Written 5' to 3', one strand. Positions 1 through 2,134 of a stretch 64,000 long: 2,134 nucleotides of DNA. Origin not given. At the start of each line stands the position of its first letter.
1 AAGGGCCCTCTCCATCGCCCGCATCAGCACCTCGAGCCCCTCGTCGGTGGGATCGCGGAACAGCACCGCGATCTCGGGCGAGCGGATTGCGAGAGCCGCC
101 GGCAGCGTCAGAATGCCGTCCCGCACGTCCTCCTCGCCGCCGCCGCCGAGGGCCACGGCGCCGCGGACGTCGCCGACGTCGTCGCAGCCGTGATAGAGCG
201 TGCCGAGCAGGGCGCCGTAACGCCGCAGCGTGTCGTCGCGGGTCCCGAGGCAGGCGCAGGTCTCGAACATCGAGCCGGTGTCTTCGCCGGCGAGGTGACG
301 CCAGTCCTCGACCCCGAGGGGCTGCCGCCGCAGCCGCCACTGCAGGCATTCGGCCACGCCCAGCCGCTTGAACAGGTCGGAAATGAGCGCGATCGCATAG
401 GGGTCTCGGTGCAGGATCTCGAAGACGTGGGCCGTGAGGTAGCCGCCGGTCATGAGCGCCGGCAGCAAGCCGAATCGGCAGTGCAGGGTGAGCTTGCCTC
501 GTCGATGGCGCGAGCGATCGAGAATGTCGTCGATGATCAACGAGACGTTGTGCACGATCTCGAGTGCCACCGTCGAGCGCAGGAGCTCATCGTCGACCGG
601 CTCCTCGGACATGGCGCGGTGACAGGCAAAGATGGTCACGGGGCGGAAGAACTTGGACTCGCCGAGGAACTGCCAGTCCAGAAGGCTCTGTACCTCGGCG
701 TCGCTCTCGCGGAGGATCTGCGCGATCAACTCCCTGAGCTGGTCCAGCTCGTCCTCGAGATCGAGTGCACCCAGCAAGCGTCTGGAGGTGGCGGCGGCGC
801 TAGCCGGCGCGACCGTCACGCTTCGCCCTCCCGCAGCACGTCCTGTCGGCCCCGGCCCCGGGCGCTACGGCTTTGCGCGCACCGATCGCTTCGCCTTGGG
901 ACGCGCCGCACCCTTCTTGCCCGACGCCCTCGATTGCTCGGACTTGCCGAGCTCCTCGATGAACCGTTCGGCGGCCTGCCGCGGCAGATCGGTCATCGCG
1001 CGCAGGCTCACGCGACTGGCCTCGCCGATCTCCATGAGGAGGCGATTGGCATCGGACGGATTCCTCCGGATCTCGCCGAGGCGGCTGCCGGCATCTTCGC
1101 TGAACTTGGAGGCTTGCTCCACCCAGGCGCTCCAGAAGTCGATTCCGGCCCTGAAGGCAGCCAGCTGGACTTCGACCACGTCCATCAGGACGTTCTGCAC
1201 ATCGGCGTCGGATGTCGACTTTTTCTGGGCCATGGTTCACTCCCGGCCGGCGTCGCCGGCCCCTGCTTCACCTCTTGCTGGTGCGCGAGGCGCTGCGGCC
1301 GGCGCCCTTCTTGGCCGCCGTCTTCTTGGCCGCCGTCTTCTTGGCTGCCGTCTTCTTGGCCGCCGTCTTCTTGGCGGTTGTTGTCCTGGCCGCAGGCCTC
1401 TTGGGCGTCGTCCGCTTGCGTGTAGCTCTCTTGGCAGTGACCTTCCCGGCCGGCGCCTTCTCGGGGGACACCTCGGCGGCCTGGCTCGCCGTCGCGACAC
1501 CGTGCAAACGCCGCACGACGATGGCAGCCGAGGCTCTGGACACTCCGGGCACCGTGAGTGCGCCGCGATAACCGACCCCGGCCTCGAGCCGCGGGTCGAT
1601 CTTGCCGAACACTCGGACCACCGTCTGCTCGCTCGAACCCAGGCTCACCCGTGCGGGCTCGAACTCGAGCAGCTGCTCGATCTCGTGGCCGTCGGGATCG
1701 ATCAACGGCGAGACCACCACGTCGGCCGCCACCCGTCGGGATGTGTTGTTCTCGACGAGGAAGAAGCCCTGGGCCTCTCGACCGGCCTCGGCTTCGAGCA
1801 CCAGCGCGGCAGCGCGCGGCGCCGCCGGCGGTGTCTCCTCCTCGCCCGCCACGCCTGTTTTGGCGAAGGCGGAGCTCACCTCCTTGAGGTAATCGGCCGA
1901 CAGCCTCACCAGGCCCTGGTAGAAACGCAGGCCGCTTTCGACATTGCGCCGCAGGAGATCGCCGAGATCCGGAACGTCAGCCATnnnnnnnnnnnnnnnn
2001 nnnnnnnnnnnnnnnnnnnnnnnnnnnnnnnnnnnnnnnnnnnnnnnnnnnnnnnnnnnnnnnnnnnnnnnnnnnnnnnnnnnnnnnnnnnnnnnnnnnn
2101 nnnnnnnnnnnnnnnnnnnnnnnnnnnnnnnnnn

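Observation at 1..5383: Eight-gene coupled operon: atypical ACP + KAS + five unassignable cytoplasmic proteins + polyprenyl synthase (candidate novel inclusion/scaffold system)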

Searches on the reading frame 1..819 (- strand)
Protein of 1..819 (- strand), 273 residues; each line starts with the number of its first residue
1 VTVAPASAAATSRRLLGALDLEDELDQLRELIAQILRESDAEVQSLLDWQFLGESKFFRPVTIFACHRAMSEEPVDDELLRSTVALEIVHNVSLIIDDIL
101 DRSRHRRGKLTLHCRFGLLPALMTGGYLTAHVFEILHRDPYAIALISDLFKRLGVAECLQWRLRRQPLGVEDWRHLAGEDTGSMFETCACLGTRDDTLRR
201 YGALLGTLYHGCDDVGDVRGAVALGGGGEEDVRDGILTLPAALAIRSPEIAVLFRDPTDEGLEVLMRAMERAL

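Call 9: search_protein_families(library=pfam, proteins=[window:1-819:-], max_evalue=1)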
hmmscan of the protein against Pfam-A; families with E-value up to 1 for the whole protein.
window:1-819:- (273 aa): 1 family
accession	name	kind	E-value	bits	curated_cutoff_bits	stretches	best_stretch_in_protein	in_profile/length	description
PF00348.22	polyprenyl_synt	-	2.3e-27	96.3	27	1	51-249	12-225/251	Polyprenyl synthetase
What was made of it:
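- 1..819 (-): trans-Polyprenyl diphosphate synthase, type A subfamily. It is 314 aa in full; the window holds the first 273 aa. PF00348 scores 96 bits against a cutoff of 27 (call 9).
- On trans-Polyprenyl diphosphate synthase (PF00348): 96.3 bits against a cutoff of 27 (call 9).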

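Call 10: search_protein_families(library=ncbifam, proteins=[window:1-819:-], max_evalue=1)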
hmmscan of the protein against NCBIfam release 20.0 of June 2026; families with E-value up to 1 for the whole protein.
window:1-819:- (273 aa): 16 families
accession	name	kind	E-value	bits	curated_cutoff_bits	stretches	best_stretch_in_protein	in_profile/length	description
NF041169.1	f2_encap_cargo4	exception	3.9e-22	78.9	450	1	56-248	51-256/334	family 2 encapsulin nanocompartment cargo protein polyprenyl transferase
NF042417.1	NPPPS_Mycobact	equivalog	3.2e-16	59.3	600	1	20-248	21-259/335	nonaprenyl/(2E,6E)-farnesyl/geranylgeranyl diphosphat synthase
NF045485.1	FPPsyn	subfamily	7e-16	58.2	275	1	34-244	14-247/288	farnesyl diphosphate synthase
NF045628.1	HxpDPsynlarge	equivalog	1.1e-15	57.5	500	2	24-135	4-113/311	hexaprenyl-diphosphate synthase large subunit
TIGR02748.1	GerC3_HepT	equivalog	1e-14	54.4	456.55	2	55-160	43-148/319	heptaprenyl diphosphate synthase component II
TIGR02749.1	prenyl_cyano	equivalog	3.2e-13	49.4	383.2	1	21-246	10-248/322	solanesyl diphosphate synthase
NF041003.1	GGPP_syn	equivalog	1.7e-12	47.1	500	1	26-137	11-120/326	geranylgeranyl diphosphate synthase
NF040627.1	GFPS_Meth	equivalog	1.3e-11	44.5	600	1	53-216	38-208/285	geranylfarnesyl diphosphate synthase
NF040698.1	IdsA_Meth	equivalog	2.4e-11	43.4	468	1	55-137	42-122/328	short chain isoprenyl diphosphate synthase IdsA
NF042416.1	GFPPS_Mycobact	equivalog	5.7e-11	42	600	1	24-117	12-105/350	bifunctional (2E,6E)-farnesyl/geranyl diphosphate synthase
NF008140.0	PRK10888.1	equivalog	7e-11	42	412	1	48-261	37-262/323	octaprenyl diphosphate synthase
NF045549.1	GGPPsyn_IdsB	equivalog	2.8e-10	39.8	475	1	56-247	66-273/346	geranylgeranyl diphosphate synthase IdsB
NF045685.1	GGPPSynCrtE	equivalog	3.9e-09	35.9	460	1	44-138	31-125/293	geranylgeranyl diphosphate synthase CrtE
NF007877.0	PRK10581.1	equivalog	6.1e-08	32.2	321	1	27-156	17-152/299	(2E,6E)-farnesyl diphosphate synthase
NF040789.2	gerfarn_diphsyn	equivalog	1.8e-06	27.4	560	1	75-136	82-141/345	geranylfarnesyl diphosphate synthase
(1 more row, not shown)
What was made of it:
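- On Beta-ketoacyl-ACP synthase I/II: The FabB and FabF equivalog models are below their cutoffs (calls 9, 10).
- Checked: They give nothing above threshold for P1-P5 (calls 9, 10).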

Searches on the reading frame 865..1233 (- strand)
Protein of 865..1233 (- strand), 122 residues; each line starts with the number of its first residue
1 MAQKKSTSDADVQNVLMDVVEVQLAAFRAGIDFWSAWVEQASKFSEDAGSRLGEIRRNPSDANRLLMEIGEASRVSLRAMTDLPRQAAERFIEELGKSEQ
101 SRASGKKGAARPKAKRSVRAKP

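Call 9: search_protein_families(library=pfam, proteins=[window:865-1233:-], max_evalue=1)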
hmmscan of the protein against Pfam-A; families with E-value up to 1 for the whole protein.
window:865-1233:- (122 aa): 0 families

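Call 10: search_protein_families(library=ncbifam, proteins=[window:865-1233:-], max_evalue=1)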
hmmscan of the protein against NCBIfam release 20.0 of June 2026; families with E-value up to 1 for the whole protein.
window:865-1233:- (122 aa): 0 families

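Call 39: search_protein_families(library=pfam, alignment_id=A4, max_evalue=0.1)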
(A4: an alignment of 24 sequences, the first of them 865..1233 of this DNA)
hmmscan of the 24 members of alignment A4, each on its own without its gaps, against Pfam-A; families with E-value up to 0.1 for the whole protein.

A. member 1, window:865-1233:- (122 aa): 0 families

B. families by the number of members that match (of 24 scanned): 10 families
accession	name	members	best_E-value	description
PF03713.19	DUF305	5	0.0025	Domain of unknown function (DUF305)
PF14655.12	RAB3GAP2_N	2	0.0089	Rab3 GTPase-activating protein regulatory subunit N-terminus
PF14316.11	DUF4381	1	0.0059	Domain of unknown function (DUF4381)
PF25746.1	Phage_Repressor_c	1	0.0096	Streptomyces phage repressor protein c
PF20515.4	2OG-FeII_Oxy_6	1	0.022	Tet-like 2OG-Fe(II) oxygenase superfamily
PF17953.6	Csm4_C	1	0.028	CRISPR Csm4 C-terminal domain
PF09228.15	Prok-TraM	1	0.031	Prokaryotic Transcriptional repressor TraM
PF11300.13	DUF3102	1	0.057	Protein of unknown function (DUF3102)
PF08702.15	Fib_alpha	1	0.066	Fibrinogen alpha/beta chain family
PF22016.2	DUF6933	1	0.09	Domain of unknown function (DUF6933)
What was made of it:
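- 865..1233 (-): P5 (122 aa), helical and basic, with a conserved C-terminal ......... motif. It is the accessory protein of the type A module. No Phasin or any other Pfam family (call 39).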

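Call 40: search_solved_structures(query=A4, max_evalue=1)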
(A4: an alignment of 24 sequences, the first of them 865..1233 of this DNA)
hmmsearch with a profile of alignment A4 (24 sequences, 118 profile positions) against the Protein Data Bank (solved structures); distinct sequences matched with E-value up to 1: 14.
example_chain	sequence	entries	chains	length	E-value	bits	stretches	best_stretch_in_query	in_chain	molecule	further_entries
9jf4_A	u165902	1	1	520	0.0003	23.9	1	48-116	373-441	Neuromedin-B receptor,de novo design protein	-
4uos_A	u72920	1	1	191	0.11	15.7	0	40-101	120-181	DESIGNED HELICAL BUNDLE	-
11hk_A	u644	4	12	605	0.19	14.9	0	7-66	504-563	E-FICS-v3 | Spike protein S2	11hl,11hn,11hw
4gfq_A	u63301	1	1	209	0.42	13.8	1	38-103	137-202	Ribosome-recycling factor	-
6dmp_A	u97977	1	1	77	0.48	13.6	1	45-85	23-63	Designed orthogonal protein DHD13_XAAA_A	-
3vtq_D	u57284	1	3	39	0.53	13.4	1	35-67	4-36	fusion inhibitor MT-Sifuvirtide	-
4i2l_D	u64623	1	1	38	0.56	13.4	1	35-66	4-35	inhibitor MTSFT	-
7wxz_A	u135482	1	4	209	0.58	13.3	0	47-92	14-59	Spike protein S2'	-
7odc_A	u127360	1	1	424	0.75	13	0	50-88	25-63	PROTEIN (ORNITHINE DECARBOXYLASE)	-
7u6p_A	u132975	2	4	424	0.87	12.7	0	50-88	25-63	Ornithine decarboxylase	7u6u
1d7k_A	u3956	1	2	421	0.9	12.7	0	50-88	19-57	HUMAN ORNITHINE DECARBOXYLASE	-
9b8m_A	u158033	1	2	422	0.9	12.7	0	50-88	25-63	Ornithine decarboxylase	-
4zgy_A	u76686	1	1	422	0.9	12.7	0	50-88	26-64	Ornithine decarboxylase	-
7s3f_A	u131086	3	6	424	0.91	12.7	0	50-88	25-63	Ornithine decarboxylase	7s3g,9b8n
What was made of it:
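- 865..1233 (-): No PDB relatives beyond designed helical bundles (call 40).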

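Call 74: search_protein_families(library=phrogs, proteins=[window:865-1233:-], max_evalue=0.01)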
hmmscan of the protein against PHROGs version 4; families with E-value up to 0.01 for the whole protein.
window:865-1233:- (122 aa): 0 families

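Call 75: search_protein_families(library=padloc, proteins=[window:865-1233:-], max_evalue=0.01)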
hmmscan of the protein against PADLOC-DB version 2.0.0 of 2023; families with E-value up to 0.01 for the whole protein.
window:865-1233:- (122 aa): 0 families

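Call 97: find_homologous_proteins(query=window:865-1233:-, max_evalue=0.001)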
Query window:865-1233:- (122 aa): 26 proteins with E <= 0.001 among 41 candidates.
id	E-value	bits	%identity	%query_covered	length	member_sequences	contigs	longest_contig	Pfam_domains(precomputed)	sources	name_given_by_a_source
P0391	4.3e-69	247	100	100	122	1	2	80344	-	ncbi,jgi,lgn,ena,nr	ncbi:MAG: hypothetical protein OES32_01240 [Acidobacteriota bacterium]|nr:hypothetical protein [Acid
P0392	2.5e-58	213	89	100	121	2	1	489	-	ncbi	-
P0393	5.4e-36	141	57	99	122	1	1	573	-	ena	-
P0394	1.5e-35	140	58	99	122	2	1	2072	-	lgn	-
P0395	7.5e-34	134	56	99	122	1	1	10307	-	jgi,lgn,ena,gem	-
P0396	8.7e-33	131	58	84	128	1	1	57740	-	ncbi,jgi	ncbi:MAG: hypothetical protein ACYTGZ_06265 [Planctomycetota bacterium]|jgi:hypothetical protein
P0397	2.2e-30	123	57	100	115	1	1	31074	-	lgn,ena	-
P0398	3.7e-29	119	52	99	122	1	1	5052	-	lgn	-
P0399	1.1e-28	117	53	100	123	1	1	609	-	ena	-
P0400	1.4e-23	101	47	95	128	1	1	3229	-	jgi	jgi:hypothetical protein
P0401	7.8e-22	95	48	99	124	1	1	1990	-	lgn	-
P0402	3.4e-20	90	47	96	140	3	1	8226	-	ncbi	-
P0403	2.9e-19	87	41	84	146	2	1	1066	-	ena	-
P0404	1.8e-18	85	41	78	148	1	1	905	-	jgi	jgi:hypothetical protein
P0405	2.5e-18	84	39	85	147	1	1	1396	-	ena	-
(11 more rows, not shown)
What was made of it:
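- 865..1233 (-): All homologues are hypothetical (call 97).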

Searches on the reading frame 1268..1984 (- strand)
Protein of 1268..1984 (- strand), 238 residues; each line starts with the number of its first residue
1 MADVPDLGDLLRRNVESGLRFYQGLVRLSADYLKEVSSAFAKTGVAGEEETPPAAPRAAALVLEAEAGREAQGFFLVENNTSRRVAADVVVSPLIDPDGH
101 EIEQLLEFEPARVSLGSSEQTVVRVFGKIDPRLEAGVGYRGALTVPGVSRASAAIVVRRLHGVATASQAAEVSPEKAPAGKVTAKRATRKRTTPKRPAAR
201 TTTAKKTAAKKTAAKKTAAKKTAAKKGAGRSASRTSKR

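Call 9: search_protein_families(library=pfam, proteins=[window:1268-1984:-], max_evalue=1)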
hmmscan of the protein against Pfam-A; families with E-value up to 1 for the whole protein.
window:1268-1984:- (238 aa): 1 family
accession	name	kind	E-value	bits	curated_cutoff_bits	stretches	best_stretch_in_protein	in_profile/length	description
PF07382.16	HC2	-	9.3e-06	26.3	40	1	162-233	74-146/194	Histone H1-like nucleoprotein HC2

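Call 10: search_protein_families(library=ncbifam, proteins=[window:1268-1984:-], max_evalue=1)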
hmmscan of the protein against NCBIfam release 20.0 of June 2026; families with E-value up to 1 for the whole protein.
window:1268-1984:- (238 aa): 3 families
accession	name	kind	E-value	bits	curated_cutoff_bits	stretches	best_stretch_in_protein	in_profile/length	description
NF038053.1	hist_H1_lk_Burk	equivalog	6.1e-05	23.4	80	1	166-234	65-136/195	histone H1-like DNA-binding protein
NF011492.0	PRK14900.1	equivalog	7.4e-05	20.8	1783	1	144-235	941-1033/1044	valine--tRNA ligase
NF038052.1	histone_lik_HC2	exception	0.0078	16.4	135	1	168-229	24-86/201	histone H1-like DNA-binding protein Hc2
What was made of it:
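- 1268..1984 (-): P4 (238 aa), basic. N-terminal helix, variable linker, Ig-like domain ending in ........, then a histone-H1-like Lys-rich tail encoded by a 15-nt tandem repeat (1307-1375). The tail matches HC2/H1-like models below threshold (calls 9, 10).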

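Call 50: search_solved_structures(query=A6, max_evalue=1)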
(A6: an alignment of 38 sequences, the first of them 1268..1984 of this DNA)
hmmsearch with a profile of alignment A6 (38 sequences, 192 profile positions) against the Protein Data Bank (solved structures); distinct sequences matched with E-value up to 1: 5.
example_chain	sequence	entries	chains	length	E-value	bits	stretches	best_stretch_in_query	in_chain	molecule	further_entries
9vzi_B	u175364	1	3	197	0.035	17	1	8-118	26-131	Needle protein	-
7n6g_1J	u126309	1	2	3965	0.056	16.3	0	114-145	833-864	HYDIN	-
8bl3_A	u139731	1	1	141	0.24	14.3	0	112-139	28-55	scIg12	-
8bl6_A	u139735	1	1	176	0.29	14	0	112-139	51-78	dIG14-scdim-EF62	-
7sqc_F0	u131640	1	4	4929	0.33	13.8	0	114-145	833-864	Hydin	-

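Call 74: search_protein_families(library=phrogs, proteins=[window:1268-1984:-], max_evalue=0.01)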
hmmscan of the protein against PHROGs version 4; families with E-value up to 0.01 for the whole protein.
window:1268-1984:- (238 aa): 0 families

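Call 75: search_protein_families(library=padloc, proteins=[window:1268-1984:-], max_evalue=0.01)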
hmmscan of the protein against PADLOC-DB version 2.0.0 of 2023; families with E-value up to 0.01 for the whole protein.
window:1268-1984:- (238 aa): 0 families
